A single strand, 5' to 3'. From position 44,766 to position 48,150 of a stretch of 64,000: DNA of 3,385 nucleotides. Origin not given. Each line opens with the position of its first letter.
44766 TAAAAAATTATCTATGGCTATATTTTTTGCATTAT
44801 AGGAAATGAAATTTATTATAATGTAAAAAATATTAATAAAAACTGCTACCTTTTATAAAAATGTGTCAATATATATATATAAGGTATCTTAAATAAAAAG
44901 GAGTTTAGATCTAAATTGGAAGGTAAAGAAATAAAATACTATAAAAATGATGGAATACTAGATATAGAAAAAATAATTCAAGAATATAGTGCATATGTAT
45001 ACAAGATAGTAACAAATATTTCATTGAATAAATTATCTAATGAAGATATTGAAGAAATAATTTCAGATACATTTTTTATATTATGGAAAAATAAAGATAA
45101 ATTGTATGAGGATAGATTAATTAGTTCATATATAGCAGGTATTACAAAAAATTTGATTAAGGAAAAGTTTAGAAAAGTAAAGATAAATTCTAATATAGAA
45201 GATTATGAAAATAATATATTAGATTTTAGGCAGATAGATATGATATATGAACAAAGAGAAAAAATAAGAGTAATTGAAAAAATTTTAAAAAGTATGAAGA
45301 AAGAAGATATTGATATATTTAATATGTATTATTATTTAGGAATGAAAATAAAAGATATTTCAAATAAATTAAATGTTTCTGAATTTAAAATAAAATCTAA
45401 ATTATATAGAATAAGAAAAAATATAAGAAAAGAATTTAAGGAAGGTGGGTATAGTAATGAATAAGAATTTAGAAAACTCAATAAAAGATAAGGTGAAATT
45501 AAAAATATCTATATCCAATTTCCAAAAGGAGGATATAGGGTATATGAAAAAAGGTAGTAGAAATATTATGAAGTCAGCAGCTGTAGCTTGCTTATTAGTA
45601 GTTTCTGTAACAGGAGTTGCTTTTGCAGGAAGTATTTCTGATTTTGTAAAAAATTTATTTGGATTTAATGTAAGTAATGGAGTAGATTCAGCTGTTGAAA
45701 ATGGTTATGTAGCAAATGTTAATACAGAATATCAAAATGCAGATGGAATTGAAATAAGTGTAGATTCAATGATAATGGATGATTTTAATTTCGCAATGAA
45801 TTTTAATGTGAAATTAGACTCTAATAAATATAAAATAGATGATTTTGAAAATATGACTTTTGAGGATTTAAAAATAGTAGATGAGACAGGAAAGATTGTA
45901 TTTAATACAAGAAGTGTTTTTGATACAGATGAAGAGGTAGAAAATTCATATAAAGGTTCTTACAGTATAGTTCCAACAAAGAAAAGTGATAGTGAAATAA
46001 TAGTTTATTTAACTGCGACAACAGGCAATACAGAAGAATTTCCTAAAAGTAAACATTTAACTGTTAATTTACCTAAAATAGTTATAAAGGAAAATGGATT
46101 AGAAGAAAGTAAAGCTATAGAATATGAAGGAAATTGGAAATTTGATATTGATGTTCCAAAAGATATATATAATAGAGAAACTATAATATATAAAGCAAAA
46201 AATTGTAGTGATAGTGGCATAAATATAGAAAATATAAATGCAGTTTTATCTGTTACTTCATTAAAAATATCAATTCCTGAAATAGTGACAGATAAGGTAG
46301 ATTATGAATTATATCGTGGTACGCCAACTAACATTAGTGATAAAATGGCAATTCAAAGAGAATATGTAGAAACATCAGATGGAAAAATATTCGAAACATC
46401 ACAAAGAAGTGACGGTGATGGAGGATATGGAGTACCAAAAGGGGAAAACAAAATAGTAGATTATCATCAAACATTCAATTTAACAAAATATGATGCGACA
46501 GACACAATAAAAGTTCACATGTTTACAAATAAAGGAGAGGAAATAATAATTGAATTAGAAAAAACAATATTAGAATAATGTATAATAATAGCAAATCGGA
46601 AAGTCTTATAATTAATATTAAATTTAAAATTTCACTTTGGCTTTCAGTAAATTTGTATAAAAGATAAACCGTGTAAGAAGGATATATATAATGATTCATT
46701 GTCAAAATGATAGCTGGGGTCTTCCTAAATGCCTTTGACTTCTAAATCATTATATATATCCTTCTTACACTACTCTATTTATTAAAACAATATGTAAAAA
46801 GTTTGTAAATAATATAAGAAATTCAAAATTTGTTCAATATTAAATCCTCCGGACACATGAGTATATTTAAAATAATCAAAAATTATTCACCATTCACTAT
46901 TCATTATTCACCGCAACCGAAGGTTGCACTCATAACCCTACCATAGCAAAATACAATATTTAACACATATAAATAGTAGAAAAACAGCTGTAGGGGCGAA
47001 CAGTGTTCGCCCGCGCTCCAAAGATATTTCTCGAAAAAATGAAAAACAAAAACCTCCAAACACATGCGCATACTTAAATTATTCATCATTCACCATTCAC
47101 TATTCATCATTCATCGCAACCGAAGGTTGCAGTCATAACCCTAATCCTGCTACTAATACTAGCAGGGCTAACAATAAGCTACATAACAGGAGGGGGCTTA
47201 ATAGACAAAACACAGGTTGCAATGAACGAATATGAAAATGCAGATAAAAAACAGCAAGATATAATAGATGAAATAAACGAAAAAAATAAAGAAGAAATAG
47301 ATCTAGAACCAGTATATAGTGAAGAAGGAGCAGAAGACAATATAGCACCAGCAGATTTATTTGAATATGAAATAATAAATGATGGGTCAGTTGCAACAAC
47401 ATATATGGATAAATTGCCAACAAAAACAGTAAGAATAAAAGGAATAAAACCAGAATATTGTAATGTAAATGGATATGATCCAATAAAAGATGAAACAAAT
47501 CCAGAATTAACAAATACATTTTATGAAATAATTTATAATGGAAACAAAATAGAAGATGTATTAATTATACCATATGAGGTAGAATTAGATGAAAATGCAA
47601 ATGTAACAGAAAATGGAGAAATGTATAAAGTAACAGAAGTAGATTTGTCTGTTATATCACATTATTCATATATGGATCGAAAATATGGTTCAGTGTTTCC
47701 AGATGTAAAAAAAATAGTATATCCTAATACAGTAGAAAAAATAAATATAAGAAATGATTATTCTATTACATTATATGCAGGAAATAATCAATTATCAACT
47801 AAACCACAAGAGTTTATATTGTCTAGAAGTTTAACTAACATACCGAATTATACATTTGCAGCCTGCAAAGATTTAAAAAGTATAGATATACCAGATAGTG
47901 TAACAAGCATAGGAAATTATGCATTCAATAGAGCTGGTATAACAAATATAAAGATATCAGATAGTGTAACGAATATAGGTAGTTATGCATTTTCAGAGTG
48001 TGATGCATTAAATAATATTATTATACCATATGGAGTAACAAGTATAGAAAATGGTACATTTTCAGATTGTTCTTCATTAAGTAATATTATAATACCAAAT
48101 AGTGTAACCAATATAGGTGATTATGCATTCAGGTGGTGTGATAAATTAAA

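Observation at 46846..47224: The LRR surface protein has an in-frame membrane anchor but no start codon; the upstream ATG is out of frame across five ATTCAYY heptamers, and the whole leader is duplicated 207 bp upstream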

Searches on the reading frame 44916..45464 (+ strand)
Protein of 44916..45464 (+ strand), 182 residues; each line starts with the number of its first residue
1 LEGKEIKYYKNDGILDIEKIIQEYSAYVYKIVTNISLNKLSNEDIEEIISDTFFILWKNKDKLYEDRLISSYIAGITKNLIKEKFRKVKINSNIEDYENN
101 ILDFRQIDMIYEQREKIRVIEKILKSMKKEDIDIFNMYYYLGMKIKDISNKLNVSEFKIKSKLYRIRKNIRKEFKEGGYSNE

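Call 56: search_protein_families(library=pfam, proteins=[window:44916-45464:+], max_evalue=0.01)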
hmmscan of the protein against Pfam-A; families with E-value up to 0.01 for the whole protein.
window:44916-45464:+ (182 aa): 4 families
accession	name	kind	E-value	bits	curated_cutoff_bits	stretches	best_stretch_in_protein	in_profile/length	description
PF08281.18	Sigma70_r4_2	-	3.2e-08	33.5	25.7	1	119-169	3-53/54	Sigma-70, region 4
PF04542.20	Sigma70_r2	-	6.2e-06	26.4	24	1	21-87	2-67/71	Sigma-70 region 2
PF06530.18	Phage_antitermQ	-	0.0018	18.6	26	0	123-165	59-101/118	Phage antitermination protein Q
PF04545.22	Sigma70_r4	-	0.0033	17.3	24.1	1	124-172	2-50/50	Sigma-70, region 4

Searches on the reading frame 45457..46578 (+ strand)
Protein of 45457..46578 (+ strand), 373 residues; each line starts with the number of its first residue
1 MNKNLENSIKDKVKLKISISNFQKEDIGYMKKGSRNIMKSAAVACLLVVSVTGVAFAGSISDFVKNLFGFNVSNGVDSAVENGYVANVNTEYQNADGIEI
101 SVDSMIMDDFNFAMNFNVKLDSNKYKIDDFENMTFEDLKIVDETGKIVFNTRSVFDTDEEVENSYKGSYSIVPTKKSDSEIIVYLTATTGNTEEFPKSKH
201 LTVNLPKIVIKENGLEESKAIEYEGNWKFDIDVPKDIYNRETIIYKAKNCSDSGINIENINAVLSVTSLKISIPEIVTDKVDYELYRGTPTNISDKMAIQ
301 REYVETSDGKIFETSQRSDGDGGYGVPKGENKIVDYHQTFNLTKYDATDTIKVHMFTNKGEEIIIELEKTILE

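Call 52: find_encoding_contigs(protein=window:45457-46578:+, flank=4000, max_places=10)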
Protein window:45457-46578:+ (373 aa): 17 contigs read that carry it; 9 places shown.
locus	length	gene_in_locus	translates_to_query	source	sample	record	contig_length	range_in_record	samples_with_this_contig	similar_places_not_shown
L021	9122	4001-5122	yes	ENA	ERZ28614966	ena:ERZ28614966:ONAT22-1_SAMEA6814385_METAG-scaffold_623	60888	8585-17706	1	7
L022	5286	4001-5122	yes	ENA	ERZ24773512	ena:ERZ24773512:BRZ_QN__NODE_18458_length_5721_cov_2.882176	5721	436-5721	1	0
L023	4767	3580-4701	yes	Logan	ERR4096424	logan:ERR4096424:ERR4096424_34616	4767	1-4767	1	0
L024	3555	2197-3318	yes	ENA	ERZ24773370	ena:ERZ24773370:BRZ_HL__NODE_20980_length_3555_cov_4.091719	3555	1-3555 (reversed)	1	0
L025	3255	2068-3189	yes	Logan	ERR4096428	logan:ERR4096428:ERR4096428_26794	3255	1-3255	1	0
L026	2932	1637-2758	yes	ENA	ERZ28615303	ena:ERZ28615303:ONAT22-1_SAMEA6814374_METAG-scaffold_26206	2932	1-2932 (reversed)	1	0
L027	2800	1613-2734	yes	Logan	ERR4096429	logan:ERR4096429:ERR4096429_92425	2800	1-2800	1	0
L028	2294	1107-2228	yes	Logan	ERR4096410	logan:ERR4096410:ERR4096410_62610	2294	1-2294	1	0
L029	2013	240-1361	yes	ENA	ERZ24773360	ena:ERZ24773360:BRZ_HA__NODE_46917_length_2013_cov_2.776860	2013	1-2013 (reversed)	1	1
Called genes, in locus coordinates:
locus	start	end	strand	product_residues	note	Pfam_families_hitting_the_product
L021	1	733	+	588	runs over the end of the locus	PF01336:tRNA_anti-codon, PF00152:tRNA-synt_2, PF02938:GAD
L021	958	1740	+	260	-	-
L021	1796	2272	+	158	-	PF03449:GreA_GreB_N, PF01272:GreA_GreB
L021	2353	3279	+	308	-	PF01368:DHH, PF02833:DHHA2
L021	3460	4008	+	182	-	PF04542:Sigma70_r2 (weak), PF08281:Sigma70_r4_2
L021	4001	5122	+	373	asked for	PF13786:DUF4179 (weak)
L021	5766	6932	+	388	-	PF13306:LRR_5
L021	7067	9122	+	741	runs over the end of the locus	PF04932:Wzy_C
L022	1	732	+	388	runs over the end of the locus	?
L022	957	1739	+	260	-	-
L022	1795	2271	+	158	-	PF03449:GreA_GreB_N, PF01272:GreA_GreB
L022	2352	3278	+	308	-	PF01368:DHH, PF02833:DHHA2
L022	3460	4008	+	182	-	PF04542:Sigma70_r2 (weak), PF08281:Sigma70_r4_2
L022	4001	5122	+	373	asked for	PF13786:DUF4179 (weak)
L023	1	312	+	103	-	?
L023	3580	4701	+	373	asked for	PF13786:DUF4179 (weak)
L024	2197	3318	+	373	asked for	PF13786:DUF4179 (weak)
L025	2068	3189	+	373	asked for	PF13786:DUF4179 (weak)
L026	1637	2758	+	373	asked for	PF13786:DUF4179 (weak)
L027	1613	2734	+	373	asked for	PF13786:DUF4179 (weak)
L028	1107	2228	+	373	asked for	PF13786:DUF4179 (weak)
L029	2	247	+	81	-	?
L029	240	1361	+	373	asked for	PF13786:DUF4179 (weak)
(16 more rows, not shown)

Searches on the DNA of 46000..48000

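Call 3: search_rna_families(source=window, start=46000, end=48000, threshold=evalue, max_evalue=10, show_alignments=3)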
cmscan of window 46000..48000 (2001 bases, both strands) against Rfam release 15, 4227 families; matches with E-value up to 10: 7.
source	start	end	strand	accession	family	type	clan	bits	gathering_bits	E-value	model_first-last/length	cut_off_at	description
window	46668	46772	-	RF04234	mir-1421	Gene; miRNA;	-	37.4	45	2.6e-05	1-74/74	no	mir-1421 microRNA precursor family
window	46669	46773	+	RF04234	mir-1421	Gene; miRNA;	-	32.3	45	0.00059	1-74/74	no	mir-1421 microRNA precursor family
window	46666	46775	+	RF04148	MIR844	Gene; miRNA;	-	25.7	70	0.015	1-114/114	no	MIR844 microRNA precursor family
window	46665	46776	+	RF00721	MIR475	Gene; miRNA;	-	22.1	70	0.53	1-128/128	no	MIR475 microRNA precursor family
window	47005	47071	-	RF03573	mir-1954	Gene; miRNA;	-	16.1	99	5.8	1-82/82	no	mir-1954 microRNA precursor family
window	47058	47114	-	RF01134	sR30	Gene; snRNA; snoRNA; CD-box;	-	14.8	38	1.1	1-57/57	no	Small nucleolar RNA sR30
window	47987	48000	-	RF01977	HOTAIRM1_3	Gene; lncRNA;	-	12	37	9.7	46-59/59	5'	HOX antisense intergenic RNA myeloid 1 conserved region 3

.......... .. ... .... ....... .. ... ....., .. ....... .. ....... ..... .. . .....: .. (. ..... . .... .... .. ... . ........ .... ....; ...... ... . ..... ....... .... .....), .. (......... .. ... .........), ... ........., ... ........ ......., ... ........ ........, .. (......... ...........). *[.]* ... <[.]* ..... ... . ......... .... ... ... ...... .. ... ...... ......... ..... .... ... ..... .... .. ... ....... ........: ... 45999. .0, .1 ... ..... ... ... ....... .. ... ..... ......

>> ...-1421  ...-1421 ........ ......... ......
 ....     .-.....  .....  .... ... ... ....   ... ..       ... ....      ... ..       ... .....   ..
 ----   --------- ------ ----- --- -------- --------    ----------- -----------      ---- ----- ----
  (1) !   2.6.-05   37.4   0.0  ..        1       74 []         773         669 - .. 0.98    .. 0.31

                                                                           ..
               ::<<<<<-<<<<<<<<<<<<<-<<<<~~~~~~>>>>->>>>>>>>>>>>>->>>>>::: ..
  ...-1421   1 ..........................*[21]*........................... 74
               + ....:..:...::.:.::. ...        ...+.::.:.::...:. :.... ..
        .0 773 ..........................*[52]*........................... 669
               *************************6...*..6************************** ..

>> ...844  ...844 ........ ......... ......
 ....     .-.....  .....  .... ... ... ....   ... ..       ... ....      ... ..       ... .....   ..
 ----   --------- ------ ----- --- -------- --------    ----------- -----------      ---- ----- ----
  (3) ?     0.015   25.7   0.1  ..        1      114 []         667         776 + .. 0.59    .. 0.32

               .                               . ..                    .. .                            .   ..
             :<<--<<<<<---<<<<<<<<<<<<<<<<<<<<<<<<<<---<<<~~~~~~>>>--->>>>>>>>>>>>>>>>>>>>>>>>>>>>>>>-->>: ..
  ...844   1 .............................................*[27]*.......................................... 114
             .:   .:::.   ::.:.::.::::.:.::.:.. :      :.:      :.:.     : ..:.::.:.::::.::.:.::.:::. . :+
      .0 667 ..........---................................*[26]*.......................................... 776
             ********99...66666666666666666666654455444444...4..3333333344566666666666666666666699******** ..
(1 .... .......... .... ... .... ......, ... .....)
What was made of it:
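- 46671..46770 (.): Perfect 26-bp inverted repeat (arms 46671-46696 and 46745-46770, 48 nt between them), lying between the anti-sigma gene and the cassette array. It may be the operon terminator or a further hairpin-type mini-element. Call 3 gives only spurious sub-threshold miRNA-hairpin matches.
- On Known structured RNA family (Rfam): Nothing matched the cassettes (call 3).
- Tried and rejected: No family matches the cassettes (call 3).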
